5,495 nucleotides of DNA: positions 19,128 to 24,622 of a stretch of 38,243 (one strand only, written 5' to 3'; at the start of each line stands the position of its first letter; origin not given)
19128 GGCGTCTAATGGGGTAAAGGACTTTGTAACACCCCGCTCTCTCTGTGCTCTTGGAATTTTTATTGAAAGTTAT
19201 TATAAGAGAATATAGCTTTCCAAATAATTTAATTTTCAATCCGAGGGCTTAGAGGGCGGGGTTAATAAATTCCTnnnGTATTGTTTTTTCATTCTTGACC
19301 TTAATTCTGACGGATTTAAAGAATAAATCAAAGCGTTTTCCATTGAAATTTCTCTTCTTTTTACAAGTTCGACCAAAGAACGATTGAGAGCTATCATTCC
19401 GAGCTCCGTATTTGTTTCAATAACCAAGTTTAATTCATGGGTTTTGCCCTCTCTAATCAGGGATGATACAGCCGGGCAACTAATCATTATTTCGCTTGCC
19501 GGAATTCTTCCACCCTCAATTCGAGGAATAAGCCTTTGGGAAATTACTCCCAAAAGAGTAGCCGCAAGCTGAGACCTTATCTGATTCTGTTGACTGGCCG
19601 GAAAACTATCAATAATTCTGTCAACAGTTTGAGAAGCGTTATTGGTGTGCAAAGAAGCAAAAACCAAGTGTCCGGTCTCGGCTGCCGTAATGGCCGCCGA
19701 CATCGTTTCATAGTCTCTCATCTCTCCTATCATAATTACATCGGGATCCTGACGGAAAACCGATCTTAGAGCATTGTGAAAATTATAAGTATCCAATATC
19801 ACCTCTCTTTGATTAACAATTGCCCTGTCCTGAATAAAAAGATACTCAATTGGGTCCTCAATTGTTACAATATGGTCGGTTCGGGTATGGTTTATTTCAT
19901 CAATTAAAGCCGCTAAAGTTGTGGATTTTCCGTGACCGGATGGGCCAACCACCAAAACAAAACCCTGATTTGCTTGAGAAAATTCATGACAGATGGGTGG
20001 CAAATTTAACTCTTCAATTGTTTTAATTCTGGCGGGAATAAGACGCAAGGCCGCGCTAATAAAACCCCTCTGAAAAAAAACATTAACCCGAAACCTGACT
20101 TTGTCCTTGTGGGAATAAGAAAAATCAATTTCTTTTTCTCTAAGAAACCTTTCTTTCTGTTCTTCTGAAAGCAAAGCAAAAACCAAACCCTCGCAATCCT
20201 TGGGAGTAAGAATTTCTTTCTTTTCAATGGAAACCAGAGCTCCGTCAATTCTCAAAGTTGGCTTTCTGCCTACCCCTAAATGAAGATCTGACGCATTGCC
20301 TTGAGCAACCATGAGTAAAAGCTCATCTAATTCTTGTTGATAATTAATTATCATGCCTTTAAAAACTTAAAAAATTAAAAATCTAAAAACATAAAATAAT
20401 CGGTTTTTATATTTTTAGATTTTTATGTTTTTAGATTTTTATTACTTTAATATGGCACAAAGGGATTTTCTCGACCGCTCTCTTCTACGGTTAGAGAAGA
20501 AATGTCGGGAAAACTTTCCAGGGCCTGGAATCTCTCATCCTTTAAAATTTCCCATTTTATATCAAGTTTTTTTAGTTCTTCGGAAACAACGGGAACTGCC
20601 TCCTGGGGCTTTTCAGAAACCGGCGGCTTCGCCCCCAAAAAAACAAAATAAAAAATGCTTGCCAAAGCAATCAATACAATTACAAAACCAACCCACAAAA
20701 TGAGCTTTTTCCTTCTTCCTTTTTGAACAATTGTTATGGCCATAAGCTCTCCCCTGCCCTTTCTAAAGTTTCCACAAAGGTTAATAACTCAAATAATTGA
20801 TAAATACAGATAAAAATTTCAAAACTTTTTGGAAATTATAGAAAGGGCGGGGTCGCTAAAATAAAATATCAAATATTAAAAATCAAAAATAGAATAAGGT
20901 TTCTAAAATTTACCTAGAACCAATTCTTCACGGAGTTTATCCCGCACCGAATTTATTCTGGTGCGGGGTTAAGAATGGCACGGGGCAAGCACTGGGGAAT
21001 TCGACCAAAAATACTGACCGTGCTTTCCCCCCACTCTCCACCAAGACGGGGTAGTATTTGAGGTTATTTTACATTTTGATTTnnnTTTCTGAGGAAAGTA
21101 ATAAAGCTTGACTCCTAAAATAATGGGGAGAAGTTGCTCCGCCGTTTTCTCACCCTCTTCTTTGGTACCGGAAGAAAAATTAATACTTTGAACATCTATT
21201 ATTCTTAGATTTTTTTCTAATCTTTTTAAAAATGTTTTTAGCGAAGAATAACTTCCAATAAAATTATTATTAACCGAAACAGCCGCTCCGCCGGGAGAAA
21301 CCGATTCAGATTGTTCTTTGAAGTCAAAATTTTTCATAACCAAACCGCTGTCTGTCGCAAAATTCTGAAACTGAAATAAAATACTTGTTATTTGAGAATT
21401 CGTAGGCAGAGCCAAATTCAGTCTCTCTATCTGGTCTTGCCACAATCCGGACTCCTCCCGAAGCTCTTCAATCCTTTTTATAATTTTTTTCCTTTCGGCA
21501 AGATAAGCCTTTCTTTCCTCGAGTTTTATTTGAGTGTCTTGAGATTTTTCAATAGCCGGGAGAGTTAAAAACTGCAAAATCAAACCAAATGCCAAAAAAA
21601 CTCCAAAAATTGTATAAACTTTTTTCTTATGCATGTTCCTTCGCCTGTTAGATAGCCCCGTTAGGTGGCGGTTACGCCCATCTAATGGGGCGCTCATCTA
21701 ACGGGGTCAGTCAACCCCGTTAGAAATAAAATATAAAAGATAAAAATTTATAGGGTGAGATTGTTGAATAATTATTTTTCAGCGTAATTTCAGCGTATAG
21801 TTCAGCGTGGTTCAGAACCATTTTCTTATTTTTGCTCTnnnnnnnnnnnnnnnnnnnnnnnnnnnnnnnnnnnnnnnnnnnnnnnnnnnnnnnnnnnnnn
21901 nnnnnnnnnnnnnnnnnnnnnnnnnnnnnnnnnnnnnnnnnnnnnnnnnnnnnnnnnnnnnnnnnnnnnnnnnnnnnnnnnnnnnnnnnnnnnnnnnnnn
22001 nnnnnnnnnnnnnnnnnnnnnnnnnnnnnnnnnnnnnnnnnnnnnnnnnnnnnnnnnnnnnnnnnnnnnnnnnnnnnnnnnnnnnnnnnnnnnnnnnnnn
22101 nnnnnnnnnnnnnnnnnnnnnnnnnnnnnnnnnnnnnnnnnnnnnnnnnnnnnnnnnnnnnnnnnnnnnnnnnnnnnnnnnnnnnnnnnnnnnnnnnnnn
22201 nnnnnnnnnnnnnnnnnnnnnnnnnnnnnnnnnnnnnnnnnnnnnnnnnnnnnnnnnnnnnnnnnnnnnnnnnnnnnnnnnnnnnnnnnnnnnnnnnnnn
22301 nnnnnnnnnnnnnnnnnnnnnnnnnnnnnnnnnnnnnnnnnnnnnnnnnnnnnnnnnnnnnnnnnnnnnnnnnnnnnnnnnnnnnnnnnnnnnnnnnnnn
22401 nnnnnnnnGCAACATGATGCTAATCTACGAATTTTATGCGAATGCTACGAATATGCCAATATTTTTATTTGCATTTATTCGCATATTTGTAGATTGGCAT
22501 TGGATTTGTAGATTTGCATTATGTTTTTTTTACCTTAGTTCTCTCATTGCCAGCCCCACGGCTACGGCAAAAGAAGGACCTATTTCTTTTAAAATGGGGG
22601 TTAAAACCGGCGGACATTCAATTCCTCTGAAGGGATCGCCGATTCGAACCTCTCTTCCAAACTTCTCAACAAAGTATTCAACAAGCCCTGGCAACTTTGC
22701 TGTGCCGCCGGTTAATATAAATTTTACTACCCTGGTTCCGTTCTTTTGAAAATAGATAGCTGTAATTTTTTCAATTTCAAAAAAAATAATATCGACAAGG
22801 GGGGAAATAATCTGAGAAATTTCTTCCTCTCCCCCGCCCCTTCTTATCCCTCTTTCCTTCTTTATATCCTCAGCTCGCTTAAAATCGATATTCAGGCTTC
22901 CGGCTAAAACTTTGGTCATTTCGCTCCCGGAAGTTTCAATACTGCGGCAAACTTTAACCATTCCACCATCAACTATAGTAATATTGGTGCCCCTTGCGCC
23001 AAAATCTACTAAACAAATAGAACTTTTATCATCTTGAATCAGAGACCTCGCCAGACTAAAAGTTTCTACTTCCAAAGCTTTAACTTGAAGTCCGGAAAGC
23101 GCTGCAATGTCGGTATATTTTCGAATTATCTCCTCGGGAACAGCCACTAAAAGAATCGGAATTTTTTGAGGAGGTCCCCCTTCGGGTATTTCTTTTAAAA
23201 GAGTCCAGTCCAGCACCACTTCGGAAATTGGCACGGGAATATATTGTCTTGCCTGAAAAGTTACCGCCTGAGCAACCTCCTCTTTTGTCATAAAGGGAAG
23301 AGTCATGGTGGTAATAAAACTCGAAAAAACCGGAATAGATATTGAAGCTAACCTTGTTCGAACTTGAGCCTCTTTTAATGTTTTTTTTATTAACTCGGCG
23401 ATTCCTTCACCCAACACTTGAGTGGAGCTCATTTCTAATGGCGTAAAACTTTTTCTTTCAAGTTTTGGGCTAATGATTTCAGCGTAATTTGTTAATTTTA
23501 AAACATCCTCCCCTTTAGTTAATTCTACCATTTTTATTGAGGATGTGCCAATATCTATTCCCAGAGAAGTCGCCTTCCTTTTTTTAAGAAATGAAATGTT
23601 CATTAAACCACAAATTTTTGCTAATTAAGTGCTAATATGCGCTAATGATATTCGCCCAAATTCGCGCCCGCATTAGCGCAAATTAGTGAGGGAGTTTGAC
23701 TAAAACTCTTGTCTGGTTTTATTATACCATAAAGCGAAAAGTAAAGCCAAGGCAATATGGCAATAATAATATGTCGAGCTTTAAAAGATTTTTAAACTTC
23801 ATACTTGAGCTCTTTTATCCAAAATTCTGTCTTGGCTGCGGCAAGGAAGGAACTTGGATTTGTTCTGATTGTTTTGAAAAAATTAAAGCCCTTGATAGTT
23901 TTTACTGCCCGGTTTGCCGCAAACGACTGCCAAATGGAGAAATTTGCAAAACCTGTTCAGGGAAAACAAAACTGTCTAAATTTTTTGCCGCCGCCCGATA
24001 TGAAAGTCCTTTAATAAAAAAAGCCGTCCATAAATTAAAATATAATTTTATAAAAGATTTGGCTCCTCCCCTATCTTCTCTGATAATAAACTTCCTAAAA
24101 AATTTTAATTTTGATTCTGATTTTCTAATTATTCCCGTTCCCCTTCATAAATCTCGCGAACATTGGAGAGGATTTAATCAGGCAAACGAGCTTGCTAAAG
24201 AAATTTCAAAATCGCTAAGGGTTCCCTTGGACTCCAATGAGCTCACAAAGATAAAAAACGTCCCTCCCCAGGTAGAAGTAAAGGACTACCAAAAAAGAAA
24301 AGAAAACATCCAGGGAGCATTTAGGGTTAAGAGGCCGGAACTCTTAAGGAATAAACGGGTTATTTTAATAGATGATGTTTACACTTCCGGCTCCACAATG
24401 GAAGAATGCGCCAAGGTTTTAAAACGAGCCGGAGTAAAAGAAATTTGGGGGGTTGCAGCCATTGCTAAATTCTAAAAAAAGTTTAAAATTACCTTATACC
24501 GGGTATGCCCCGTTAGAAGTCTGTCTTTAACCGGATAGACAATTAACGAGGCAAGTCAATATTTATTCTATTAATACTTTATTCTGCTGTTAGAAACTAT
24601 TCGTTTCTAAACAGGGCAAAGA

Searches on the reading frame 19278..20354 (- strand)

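Call 56: search_protein_families(library=pfam, proteins=[window:19278-20354:-], max_evalue=0.0001)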
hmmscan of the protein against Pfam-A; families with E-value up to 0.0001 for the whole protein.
window:19278-20354:- (359 aa): 1 family
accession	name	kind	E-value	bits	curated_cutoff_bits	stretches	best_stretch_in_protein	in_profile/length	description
PF00437.27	T2SSE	-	3.4e-44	151.4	24.9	1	10-279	13-281/370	Type II/IV secretion system protein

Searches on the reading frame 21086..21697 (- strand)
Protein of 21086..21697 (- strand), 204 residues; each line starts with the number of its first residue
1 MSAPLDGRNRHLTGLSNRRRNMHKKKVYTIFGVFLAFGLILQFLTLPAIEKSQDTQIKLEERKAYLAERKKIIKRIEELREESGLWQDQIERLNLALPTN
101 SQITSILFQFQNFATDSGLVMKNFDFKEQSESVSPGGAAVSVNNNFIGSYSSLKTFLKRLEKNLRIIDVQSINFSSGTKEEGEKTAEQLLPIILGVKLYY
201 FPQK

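Call 56: search_protein_families(library=pfam, proteins=[window:21086-21697:-], max_evalue=0.0001)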
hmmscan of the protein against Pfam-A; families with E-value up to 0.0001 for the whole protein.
window:21086-21697:- (204 aa): 1 family
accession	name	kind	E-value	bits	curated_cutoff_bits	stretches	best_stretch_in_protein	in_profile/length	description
PF04350.18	PilO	-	3.7e-11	43.8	22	1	57-183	6-128/145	Pilus assembly protein, PilO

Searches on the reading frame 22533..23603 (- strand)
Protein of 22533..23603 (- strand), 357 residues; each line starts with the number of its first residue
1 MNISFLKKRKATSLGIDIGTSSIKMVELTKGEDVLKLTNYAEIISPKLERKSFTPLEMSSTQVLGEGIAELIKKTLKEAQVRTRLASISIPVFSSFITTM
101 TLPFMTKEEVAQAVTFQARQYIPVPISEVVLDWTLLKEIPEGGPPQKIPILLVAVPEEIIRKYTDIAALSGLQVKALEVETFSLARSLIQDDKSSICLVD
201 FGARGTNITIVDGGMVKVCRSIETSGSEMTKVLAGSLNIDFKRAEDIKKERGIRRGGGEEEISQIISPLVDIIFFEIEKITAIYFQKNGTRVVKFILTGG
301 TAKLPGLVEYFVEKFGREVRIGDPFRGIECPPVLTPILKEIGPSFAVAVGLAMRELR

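Call 56: search_protein_families(library=pfam, proteins=[window:22533-23603:-], max_evalue=0.0001)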
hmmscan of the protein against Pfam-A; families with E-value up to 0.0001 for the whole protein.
window:22533-23603:- (357 aa): 2 families
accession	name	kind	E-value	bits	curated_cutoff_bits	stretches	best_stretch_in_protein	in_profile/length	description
PF11104.14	PilM_2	-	7.2e-42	144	27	1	15-355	1-339/340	Type IV pilus assembly protein PilM;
PF14450.12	FtsA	-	5.6e-15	56.3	31.8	1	197-350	1-127/127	Cell division protein FtsA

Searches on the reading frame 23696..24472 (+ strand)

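Call 56: search_protein_families(library=pfam, proteins=[window:23696-24472:+], max_evalue=0.0001)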
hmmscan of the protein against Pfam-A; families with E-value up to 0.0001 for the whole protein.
window:23696-24472:+ (259 aa): 2 families
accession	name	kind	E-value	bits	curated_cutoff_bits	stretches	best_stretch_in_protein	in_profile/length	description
PF00156.33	Pribosyltran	-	1.7e-09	37.6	26.3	1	165-251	42-119/158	Phosphoribosyl transferase domain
PF18912.6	DZR_2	-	4.9e-09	36.3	27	1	36-88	1-56/56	Double zinc ribbon domain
